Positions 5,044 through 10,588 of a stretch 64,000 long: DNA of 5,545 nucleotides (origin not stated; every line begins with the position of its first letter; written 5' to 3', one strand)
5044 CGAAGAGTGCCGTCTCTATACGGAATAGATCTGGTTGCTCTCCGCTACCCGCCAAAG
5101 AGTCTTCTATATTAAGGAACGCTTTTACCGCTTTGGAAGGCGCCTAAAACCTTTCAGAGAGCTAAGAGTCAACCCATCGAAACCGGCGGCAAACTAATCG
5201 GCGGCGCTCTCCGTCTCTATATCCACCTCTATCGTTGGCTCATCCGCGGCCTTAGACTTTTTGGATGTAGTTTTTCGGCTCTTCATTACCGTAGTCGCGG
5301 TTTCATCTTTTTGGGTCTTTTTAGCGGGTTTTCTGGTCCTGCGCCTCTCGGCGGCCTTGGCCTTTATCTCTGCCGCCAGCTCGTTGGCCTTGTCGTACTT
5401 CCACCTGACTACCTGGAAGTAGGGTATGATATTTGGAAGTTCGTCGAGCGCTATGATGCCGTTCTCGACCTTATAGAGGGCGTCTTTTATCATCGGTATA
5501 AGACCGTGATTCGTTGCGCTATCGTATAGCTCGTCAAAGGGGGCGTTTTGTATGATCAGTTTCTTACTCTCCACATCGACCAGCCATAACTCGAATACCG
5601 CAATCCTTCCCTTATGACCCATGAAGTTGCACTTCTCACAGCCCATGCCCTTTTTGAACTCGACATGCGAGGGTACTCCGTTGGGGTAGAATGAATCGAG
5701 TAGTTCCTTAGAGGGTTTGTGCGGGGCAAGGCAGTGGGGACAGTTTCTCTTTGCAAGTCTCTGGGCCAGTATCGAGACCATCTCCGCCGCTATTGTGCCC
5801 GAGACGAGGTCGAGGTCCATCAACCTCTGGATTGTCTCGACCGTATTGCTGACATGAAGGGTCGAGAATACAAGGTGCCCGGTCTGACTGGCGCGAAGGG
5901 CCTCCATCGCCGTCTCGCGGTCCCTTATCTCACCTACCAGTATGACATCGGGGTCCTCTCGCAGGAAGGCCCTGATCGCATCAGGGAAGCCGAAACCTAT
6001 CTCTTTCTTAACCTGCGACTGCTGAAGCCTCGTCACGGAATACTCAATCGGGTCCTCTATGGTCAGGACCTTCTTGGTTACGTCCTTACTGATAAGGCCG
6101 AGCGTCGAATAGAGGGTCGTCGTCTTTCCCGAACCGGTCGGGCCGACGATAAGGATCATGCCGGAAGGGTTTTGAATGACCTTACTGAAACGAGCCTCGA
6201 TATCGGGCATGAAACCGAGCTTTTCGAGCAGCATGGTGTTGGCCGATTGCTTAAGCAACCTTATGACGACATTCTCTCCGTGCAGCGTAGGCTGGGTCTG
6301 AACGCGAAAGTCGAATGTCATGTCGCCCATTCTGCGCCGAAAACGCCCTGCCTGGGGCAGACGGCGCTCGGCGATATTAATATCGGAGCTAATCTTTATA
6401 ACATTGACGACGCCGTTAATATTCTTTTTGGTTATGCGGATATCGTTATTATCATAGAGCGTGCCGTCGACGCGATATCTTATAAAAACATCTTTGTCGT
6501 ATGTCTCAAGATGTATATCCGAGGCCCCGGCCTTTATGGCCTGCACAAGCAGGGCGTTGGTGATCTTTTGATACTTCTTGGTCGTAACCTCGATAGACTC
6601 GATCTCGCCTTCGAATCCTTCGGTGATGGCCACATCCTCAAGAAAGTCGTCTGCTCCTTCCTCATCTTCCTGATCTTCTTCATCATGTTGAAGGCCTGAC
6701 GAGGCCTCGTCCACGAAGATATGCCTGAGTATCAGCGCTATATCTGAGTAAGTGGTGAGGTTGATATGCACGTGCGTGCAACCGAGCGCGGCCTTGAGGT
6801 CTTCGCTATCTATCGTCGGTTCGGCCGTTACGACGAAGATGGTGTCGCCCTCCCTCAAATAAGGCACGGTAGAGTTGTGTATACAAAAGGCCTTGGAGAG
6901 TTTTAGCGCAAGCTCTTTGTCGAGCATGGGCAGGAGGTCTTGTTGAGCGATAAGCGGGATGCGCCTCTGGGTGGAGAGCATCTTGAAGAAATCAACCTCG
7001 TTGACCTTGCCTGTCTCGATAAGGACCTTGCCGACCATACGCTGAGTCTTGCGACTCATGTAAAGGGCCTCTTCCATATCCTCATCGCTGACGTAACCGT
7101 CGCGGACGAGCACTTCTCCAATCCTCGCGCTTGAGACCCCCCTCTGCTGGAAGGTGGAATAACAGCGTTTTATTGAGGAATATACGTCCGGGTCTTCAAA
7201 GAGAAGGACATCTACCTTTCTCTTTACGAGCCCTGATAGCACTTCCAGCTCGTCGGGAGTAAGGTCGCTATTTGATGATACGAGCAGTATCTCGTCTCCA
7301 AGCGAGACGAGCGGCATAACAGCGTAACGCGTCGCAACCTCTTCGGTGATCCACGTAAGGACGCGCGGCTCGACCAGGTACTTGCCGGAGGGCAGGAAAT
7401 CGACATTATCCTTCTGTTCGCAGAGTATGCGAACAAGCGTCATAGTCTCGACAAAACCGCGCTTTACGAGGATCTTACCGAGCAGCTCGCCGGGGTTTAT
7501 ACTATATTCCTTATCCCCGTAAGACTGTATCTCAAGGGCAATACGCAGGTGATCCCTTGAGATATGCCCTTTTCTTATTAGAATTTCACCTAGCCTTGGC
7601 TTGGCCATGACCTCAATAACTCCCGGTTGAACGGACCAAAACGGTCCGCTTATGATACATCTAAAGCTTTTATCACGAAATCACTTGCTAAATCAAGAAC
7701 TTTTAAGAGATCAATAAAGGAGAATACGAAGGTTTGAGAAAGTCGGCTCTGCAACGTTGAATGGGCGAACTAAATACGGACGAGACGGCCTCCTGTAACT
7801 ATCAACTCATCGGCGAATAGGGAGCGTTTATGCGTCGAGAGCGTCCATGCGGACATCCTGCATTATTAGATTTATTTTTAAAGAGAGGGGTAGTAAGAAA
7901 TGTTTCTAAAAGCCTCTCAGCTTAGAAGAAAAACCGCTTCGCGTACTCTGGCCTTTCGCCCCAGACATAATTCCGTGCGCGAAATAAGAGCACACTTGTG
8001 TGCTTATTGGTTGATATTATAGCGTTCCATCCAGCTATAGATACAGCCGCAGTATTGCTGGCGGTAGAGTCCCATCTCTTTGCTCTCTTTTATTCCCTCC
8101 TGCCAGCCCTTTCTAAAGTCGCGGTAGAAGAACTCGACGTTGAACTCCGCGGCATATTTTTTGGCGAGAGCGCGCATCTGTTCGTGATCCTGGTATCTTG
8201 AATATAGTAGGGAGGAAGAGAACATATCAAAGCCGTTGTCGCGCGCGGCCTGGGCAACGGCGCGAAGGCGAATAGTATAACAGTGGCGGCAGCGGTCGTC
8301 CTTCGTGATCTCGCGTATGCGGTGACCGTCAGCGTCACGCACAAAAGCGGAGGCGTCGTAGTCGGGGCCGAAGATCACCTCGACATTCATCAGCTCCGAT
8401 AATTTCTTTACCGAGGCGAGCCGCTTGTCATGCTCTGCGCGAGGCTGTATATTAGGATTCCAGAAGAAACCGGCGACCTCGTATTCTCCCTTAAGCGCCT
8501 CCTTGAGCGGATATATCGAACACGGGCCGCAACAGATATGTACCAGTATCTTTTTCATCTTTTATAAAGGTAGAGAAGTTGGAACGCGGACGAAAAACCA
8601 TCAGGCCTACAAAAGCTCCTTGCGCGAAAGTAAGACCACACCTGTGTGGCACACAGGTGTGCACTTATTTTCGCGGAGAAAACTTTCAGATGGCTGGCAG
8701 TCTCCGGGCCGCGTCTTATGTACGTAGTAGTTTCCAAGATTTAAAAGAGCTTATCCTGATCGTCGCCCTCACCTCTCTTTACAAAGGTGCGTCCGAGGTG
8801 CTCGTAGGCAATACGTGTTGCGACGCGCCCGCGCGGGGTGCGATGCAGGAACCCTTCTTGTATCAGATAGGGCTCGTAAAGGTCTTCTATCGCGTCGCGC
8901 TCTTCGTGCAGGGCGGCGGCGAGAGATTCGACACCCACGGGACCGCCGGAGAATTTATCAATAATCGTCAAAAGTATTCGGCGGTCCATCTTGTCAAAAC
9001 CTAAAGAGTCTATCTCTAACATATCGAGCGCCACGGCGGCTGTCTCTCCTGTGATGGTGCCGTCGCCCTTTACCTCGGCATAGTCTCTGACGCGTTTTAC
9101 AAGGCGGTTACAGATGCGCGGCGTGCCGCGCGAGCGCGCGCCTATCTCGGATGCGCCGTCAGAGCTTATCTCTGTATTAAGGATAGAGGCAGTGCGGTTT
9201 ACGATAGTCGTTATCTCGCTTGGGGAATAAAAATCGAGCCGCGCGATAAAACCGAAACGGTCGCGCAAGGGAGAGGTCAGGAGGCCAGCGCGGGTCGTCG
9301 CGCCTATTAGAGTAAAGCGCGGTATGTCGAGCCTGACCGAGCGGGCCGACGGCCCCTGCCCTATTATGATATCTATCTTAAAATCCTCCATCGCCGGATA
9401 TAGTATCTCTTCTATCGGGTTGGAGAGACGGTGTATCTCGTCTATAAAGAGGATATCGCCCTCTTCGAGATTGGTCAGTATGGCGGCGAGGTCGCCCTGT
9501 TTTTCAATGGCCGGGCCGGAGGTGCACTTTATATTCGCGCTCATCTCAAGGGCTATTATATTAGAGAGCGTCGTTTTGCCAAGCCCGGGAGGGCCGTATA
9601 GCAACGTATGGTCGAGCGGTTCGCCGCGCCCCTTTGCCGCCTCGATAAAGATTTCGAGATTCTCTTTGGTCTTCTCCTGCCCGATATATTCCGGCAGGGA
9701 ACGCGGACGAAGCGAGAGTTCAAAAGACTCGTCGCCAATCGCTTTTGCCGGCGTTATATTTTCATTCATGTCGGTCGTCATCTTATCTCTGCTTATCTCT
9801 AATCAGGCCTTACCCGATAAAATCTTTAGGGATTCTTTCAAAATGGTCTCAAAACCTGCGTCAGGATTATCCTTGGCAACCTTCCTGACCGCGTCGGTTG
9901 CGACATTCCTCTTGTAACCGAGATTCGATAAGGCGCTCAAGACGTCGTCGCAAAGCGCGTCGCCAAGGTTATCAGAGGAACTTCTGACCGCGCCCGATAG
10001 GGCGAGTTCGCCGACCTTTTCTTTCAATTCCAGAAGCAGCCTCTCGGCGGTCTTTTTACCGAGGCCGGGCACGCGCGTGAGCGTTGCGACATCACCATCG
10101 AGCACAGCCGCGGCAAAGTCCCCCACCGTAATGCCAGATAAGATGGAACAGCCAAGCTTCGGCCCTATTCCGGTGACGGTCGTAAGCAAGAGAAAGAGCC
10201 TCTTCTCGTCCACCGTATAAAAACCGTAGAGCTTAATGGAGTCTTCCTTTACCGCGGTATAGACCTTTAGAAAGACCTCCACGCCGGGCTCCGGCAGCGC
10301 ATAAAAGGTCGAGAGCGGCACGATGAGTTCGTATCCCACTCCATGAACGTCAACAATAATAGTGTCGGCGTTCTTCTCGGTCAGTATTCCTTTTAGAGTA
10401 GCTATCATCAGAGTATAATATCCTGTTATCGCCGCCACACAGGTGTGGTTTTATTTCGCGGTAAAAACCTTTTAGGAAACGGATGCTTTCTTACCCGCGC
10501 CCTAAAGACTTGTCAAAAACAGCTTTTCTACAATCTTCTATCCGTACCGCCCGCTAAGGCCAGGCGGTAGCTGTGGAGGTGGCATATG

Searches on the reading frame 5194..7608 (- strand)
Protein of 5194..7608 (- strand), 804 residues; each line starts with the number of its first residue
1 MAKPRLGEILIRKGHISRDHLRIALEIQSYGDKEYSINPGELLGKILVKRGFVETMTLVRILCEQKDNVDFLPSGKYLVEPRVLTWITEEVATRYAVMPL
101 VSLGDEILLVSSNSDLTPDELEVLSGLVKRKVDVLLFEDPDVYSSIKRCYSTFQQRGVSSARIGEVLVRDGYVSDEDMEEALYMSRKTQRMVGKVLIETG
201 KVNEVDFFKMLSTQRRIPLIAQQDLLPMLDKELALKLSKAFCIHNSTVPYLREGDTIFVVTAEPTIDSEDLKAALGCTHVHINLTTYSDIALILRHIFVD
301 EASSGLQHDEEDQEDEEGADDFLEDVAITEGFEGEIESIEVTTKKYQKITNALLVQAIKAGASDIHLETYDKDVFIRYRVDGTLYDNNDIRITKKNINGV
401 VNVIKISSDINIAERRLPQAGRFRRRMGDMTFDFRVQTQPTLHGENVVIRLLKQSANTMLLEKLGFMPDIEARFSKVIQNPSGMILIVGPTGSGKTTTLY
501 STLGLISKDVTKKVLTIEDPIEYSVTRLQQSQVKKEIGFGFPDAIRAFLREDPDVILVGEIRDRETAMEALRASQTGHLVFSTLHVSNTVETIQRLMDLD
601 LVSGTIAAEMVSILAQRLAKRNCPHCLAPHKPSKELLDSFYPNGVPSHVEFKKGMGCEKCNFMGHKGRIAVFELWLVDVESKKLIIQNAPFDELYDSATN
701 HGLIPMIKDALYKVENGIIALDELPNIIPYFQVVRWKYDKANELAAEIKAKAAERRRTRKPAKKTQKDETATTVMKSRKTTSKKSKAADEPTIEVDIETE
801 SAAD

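Call 22: search_protein_families(library=pfam, proteins=[window:5194-7608:-], max_evalue=0.001)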
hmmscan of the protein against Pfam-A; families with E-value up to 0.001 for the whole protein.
window:5194-7608:- (804 aa): 3 families
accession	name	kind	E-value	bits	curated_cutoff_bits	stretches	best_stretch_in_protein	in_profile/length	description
PF00437.27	T2SSE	-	6.3e-105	351.3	24.9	1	347-724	9-368/370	Type II/IV secretion system protein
PF05157.20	MshEN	-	4.8e-11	42.9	23.1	1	229-302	13-88/90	MshEN domain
PF25199.1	nSTAND_NTPase5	-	0.00021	21.6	34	0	480-526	39-85/145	Novel STAND NTPase 5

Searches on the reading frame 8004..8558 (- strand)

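Call 22: search_protein_families(library=pfam, proteins=[window:8004-8558:-], max_evalue=0.001)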
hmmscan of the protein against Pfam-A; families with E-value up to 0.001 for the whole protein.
window:8004-8558:- (184 aa): 1 family
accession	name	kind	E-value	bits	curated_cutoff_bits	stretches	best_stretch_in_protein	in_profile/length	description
PF02677.20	QueH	-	3.6e-59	200.2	23.5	1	4-176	1-173/175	Epoxyqueuosine reductase QueH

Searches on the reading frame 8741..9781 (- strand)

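Call 22: search_protein_families(library=pfam, proteins=[window:8741-9781:-], max_evalue=0.001)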
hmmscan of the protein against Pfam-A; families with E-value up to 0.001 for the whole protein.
window:8741-9781:- (346 aa): 7 families
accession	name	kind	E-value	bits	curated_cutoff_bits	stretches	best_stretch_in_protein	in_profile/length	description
PF05496.18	RuvB_N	-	4.5e-81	270.7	27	1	24-182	1-159/159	Holliday junction DNA helicase RuvB P-loop domain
PF17864.7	AAA_lid_4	-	3.2e-30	104.1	27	1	185-258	1-74/74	RuvB AAA lid domain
PF05491.19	RuvB_C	-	1.2e-24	86.5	24.7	1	260-329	2-71/72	RuvB C-terminal winged helix domain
PF00004.35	AAA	-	6.2e-19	69.2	21.2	1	60-181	2-128/131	ATPase family associated with various cellular activities (AAA)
PF07728.20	AAA_5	-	5.2e-08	33.4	22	1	58-176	1-139/139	AAA domain (dynein-related subfamily)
PF01078.27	Mg_chelatase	-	0.00017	21.5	20.3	0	31-76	4-42/207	Magnesium chelatase, subunit ChlI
PF13173.12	AAA_14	-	0.0006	20.2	27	0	60-139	6-94/129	AAA domain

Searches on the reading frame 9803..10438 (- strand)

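Call 22: search_protein_families(library=pfam, proteins=[window:9803-10438:-], max_evalue=0.001)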
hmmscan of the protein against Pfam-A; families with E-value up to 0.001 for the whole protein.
window:9803-10438:- (211 aa): 5 families
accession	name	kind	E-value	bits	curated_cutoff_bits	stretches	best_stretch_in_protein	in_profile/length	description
PF01330.27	RuvA_N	-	5.4e-21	74.9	23.6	1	11-72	1-61/61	RuvA N terminal domain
PF14520.12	HHH_5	-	3.4e-17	63.1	27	1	82-140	1-57/57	Helix-hairpin-helix domain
PF07499.19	RuvA_C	-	4.2e-12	46.8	24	1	164-208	4-47/47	RuvA, C-terminal domain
PF11798.14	IMS_HHH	-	5.7e-05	23.6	24.4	0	120-134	13-27/32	IMS family HHH motif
PF00633.29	HHH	-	0.00024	21.2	24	0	116-135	9-28/30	Helix-hairpin-helix motif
